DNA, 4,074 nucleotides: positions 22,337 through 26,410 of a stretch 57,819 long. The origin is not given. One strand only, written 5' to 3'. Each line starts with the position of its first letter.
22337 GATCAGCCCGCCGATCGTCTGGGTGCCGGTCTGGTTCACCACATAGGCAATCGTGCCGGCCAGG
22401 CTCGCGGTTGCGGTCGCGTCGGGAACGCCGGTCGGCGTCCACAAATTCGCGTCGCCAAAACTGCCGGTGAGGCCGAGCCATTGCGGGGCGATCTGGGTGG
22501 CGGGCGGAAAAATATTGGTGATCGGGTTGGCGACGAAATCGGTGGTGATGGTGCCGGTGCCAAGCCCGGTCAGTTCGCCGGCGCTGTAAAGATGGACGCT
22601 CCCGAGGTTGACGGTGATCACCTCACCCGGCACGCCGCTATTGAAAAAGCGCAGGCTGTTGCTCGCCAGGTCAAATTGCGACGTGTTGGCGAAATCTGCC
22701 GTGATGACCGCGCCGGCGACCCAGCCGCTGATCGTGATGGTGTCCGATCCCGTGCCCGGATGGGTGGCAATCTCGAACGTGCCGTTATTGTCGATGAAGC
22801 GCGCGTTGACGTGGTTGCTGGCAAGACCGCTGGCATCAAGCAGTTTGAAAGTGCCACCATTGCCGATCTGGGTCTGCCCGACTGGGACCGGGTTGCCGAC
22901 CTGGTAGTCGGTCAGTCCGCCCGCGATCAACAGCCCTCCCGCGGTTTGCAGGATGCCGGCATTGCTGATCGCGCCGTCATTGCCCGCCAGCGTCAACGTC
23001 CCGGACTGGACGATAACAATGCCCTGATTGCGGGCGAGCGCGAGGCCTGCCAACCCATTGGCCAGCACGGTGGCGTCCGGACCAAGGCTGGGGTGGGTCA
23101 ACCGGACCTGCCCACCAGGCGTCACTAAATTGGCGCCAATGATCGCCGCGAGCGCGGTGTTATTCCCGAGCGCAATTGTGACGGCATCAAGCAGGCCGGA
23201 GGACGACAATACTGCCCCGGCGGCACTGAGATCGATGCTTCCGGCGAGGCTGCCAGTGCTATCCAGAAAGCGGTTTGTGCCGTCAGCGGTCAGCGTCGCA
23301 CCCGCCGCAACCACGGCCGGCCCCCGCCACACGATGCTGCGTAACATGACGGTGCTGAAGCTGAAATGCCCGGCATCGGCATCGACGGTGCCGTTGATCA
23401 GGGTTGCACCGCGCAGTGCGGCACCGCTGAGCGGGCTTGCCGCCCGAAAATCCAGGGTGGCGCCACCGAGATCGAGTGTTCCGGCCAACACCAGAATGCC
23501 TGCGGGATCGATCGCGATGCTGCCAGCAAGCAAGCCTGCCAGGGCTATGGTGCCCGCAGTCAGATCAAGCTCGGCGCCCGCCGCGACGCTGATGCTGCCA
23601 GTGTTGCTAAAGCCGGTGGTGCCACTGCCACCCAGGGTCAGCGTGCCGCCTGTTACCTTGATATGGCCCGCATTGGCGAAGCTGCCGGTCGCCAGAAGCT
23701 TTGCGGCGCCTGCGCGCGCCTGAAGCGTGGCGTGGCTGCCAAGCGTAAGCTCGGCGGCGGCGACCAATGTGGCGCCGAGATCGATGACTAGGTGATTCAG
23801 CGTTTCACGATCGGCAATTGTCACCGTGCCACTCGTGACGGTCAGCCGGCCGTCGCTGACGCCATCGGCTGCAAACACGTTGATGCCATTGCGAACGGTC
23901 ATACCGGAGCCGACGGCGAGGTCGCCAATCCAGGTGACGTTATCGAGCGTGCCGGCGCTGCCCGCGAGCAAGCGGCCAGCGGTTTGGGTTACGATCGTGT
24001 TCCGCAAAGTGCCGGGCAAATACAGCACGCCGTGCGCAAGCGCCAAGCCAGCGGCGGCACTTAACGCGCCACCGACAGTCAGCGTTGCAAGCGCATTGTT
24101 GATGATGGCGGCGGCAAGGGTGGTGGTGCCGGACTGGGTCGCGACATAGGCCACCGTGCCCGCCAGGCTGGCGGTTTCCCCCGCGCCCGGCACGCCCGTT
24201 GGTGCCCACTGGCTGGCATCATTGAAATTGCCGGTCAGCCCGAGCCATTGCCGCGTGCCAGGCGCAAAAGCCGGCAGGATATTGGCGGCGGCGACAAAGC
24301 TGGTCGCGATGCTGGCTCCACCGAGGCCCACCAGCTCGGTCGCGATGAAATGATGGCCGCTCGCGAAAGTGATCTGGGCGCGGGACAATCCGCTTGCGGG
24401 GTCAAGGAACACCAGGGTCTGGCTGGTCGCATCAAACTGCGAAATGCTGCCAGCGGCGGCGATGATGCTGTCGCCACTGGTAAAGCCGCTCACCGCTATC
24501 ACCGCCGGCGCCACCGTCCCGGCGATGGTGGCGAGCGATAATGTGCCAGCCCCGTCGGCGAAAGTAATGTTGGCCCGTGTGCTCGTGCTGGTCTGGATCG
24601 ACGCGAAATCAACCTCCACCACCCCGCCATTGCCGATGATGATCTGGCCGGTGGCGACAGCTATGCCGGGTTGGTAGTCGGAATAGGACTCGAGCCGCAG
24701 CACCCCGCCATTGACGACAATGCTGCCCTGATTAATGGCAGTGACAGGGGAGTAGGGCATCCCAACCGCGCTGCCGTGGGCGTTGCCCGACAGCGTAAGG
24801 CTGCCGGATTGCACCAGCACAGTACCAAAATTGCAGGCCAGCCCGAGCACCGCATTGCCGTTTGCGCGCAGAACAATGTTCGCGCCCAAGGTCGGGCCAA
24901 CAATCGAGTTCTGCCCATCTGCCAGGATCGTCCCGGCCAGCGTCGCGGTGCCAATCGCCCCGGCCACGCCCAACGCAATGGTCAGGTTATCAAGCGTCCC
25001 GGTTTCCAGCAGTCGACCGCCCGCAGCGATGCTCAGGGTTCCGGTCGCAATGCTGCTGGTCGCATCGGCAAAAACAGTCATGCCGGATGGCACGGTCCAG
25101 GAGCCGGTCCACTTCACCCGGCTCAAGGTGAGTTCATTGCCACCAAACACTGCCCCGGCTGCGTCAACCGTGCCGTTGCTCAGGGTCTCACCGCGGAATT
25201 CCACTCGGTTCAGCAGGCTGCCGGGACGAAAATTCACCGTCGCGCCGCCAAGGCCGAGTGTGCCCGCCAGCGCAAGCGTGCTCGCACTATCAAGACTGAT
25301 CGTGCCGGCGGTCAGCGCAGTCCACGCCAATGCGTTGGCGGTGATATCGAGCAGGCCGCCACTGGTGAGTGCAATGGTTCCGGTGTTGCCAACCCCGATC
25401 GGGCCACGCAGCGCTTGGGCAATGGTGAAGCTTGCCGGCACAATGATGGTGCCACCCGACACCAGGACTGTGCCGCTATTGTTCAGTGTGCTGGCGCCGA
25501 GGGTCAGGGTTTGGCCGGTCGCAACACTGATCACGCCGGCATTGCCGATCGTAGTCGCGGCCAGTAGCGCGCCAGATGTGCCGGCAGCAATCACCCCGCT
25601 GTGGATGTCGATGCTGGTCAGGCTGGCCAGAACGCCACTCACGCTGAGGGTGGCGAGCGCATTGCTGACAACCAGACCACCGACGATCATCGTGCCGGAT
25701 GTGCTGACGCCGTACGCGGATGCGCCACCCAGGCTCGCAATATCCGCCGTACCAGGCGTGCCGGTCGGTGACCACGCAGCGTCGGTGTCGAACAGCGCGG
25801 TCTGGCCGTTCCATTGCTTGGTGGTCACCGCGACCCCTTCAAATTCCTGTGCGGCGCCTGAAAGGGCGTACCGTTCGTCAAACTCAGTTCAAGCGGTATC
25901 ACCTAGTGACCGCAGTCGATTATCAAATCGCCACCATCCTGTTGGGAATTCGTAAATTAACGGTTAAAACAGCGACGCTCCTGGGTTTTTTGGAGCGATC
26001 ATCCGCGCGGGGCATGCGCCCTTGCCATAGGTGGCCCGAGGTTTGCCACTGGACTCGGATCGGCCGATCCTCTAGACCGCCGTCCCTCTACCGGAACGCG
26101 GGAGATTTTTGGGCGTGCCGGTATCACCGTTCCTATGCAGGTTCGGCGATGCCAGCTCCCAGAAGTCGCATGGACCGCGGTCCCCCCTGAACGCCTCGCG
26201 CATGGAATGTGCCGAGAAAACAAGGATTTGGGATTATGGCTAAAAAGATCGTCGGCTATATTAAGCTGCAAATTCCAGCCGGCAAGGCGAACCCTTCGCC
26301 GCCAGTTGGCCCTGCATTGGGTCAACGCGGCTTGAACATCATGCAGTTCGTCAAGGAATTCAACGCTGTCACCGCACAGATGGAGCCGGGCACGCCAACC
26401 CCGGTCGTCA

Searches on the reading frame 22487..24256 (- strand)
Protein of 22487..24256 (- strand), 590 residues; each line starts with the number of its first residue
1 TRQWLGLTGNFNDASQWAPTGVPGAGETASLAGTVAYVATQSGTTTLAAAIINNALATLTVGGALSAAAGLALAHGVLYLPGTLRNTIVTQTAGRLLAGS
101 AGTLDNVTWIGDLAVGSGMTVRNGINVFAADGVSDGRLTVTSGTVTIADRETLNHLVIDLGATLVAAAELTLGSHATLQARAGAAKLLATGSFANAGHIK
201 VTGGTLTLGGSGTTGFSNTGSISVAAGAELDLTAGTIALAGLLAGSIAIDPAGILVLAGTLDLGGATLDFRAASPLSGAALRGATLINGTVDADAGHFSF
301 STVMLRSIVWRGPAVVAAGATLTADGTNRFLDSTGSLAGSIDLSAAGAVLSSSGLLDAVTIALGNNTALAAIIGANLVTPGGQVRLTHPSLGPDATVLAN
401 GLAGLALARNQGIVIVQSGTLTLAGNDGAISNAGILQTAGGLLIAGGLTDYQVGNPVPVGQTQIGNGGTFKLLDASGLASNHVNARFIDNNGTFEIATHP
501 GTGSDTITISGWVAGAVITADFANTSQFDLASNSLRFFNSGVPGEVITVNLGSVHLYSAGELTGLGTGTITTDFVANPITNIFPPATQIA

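Call 48: find_homologous_proteins(query=window:22487-24256:-)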
Query window:22487-24256:- (590 aa): 4 proteins with E <= 0.001 among 8000 candidates.
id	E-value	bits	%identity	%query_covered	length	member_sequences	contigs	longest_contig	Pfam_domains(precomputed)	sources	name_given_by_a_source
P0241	5.5e-10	57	29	79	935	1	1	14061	PF13403.12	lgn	-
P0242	4.9e-8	50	28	79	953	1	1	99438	PF13403.12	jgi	jgi:hypothetical protein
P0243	5.1e-8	50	28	72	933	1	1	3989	PF27415.1,PF13403.12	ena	-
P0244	2.4e-4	38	31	80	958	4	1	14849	PF13403.12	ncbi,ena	-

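Call 53: search_protein_families(library=ncbifam, proteins=[window:22487-24256:-, P0241, P0243], max_evalue=5)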
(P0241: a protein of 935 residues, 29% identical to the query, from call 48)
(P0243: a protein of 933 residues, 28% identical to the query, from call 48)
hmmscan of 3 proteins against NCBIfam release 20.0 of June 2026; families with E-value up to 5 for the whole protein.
window:22487-24256:- (590 aa): 1 family
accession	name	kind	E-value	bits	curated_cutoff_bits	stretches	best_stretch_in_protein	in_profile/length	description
NF040682.1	PorA_Arch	equivalog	0.11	11.4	550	1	37-99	52-112/387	pyruvate synthase subunit PorA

P0241 (935 aa): 1 family
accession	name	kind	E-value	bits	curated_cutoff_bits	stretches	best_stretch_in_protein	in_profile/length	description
NF009681.0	PRK13202.1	equivalog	0.13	12.5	204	1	209-298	7-97/104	urease subunit beta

P0243 (933 aa): 0 families

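Call 54: search_protein_families(library=pfam, proteins=[window:22487-24256:-, P0241, P0243], max_evalue=5)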
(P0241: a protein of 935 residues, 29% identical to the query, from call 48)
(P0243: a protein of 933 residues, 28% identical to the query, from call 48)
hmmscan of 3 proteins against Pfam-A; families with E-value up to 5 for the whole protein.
window:22487-24256:- (590 aa): 1 family
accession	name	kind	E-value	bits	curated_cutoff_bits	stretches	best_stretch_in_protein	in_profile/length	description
PF07481.16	DUF1521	-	0.12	12.9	23.6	1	96-157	68-130/169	Domain of Unknown Function (DUF1521)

P0241 (935 aa): 3 families
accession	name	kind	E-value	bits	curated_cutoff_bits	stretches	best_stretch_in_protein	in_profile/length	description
PF13403.11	Hint_2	-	2.4e-47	161.4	28.4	1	605-745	1-146/147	Hint domain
PF11765.13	Hyphal_reg_CWP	-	0.0003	20.2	28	2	427-510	86-170/328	Hyphally regulated cell wall protein N-terminal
PF24593.1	DUF7617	-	0.87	10.1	27.4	1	484-517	54-87/128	Domain of unknown function (DUF7617)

P0243 (933 aa): 2 families
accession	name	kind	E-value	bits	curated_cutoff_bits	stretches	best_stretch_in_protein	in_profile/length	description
PF13403.11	Hint_2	-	1.4e-44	152.5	28.4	1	606-745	2-146/147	Hint domain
PF11765.13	Hyphal_reg_CWP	-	0.00015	21.2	28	2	427-510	86-170/328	Hyphally regulated cell wall protein N-terminal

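Call 89: find_encoding_contigs(protein=P0242, flank=6000, max_places=1)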
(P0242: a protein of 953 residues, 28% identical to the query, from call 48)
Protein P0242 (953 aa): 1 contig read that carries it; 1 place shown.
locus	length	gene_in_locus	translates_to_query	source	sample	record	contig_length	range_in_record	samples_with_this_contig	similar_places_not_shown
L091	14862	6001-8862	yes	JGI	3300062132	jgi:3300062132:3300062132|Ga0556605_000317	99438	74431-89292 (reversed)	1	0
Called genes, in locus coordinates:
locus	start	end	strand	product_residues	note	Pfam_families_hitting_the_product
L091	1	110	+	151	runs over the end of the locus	PF03653:UPF0093, PF05425:CopD (weak)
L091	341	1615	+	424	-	PF07498:Rho_N, PF07497:Rho_RNA_bind, PF00006:ATP-synt_ab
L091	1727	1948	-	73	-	-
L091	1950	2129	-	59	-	-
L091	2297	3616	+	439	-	PF05221:AdoHcyase, PF00670:AdoHcyase_NAD, PF02826:2-Hacid_dh_C (weak)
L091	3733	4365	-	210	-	PF01177:Asp_Glu_race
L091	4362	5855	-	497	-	PF07719:TPR_2 (faint), PF13432:TPR_16 (faint), PF13431:TPR_17 (faint), PF14559:TPR_19 (weak), PF13414:TPR_11 (faint)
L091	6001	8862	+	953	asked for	PF13403:Hint_2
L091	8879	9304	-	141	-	PF02566:OsmC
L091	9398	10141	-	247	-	PF25182:NonGDSL, PF00657:Lipase_GDSL (weak), PF13472:Lipase_GDSL_2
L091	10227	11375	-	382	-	PF01757:Acyl_transf_3 (weak), PF10129:OpgC_C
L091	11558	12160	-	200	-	PF09837:DUF2064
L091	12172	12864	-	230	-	PF00535:Glycos_transf_2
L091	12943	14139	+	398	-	PF04055:Radical_SAM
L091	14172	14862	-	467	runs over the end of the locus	PF01268:FTHFS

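Call 90: find_encoding_contigs(protein=P0244, flank=6000, max_places=1)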
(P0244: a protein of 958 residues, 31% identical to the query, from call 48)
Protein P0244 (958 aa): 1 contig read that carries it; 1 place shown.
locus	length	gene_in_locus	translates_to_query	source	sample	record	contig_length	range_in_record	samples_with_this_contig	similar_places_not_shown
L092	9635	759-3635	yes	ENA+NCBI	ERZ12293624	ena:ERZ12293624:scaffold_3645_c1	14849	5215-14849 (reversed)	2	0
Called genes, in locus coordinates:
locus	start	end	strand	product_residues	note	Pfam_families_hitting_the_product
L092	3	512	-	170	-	?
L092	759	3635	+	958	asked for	PF13403:Hint_2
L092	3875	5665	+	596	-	PF13403:Hint_2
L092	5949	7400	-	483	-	PF01979:Amidohydro_1, PF07969:Amidohydro_3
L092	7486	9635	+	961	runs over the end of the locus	PF13510:Fer2_4, PF00890:FAD_binding_2, PF01266:DAO (weak), PF07992:Pyr_redox_2, PF12831:FAD_oxidored, PF04324:Fer2_BFD, PF00890:FAD_binding_2, PF01266:DAO, +14 more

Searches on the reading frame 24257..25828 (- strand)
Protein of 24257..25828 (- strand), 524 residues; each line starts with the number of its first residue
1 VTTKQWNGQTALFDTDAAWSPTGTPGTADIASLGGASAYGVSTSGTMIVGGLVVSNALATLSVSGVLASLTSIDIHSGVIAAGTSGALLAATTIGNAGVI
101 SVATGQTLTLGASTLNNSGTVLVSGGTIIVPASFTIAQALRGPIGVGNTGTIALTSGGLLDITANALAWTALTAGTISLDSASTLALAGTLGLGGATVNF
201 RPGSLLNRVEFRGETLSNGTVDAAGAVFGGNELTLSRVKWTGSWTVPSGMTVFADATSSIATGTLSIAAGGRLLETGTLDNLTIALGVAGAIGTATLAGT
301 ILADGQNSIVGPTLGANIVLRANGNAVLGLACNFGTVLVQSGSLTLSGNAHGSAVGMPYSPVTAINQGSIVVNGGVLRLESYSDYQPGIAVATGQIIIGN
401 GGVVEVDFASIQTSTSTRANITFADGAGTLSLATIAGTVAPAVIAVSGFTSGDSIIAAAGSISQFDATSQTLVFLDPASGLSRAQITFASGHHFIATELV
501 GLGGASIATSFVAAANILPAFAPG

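Call 47: search_solved_structures(query=A1, max_evalue=1)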
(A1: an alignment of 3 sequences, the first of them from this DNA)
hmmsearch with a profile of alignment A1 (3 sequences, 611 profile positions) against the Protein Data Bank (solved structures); distinct sequences matched with E-value up to 1: 1.
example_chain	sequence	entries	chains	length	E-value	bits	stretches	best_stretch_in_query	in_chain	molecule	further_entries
6eyg_A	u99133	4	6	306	0.38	12.4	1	188-266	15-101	Osmotically activated L-carnitine/choline ABC transporter substrate-binding protein OpuCC | Choline binding protein OpuBC | Choline-binding protein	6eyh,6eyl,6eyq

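Call 53: search_protein_families(library=ncbifam, proteins=[window:24257-25828:-], max_evalue=5)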
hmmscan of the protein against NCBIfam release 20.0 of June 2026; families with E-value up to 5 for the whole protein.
window:24257-25828:- (524 aa): 0 families

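Call 54: search_protein_families(library=pfam, proteins=[window:24257-25828:-], max_evalue=5)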
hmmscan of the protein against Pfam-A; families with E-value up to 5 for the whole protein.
window:24257-25828:- (524 aa): 0 families

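Call 61: search_protein_representatives(alignment_id=A1)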
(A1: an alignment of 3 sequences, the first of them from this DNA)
Query: 3 sequences, 611 profile positions. Proteins with E-value up to 0.001 (for the whole library): 456; up to 1e-10: 197; up to 1e-30: 33. The best 150 are listed.
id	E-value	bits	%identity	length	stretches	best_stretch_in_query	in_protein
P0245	0.0e+00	2013.0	-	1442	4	1-610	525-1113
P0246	0.0e+00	1942.5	-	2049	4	2-609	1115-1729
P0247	0.0e+00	1189.5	-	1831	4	2-610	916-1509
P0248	6.9e-99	348.5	-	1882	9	100-318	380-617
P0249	4.3e-94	332.7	-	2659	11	34-315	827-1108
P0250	2.3e-78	280.8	-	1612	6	117-375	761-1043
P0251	1.9e-75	271.1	-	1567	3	4-466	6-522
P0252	6.0e-71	256.2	-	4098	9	30-405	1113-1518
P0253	3.9e-70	253.6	-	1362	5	3-405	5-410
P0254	1.2e-69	252.0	-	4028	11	8-444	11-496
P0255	2.2e-58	214.7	-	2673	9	2-246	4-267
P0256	5.3e-58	213.5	-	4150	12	76-387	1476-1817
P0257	1.8e-51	191.9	-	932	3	3-386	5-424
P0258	1.3e-50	189.1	-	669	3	8-338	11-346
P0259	6.0e-50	186.9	-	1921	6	8-389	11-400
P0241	6.2e-17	77.9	-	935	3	6-297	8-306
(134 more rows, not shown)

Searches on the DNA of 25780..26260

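Call 70: search_rna_families(source=window, start=25780, end=26260, threshold=evalue, max_evalue=1)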
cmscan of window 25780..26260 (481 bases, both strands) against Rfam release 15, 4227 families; matches with E-value up to 1: 0.
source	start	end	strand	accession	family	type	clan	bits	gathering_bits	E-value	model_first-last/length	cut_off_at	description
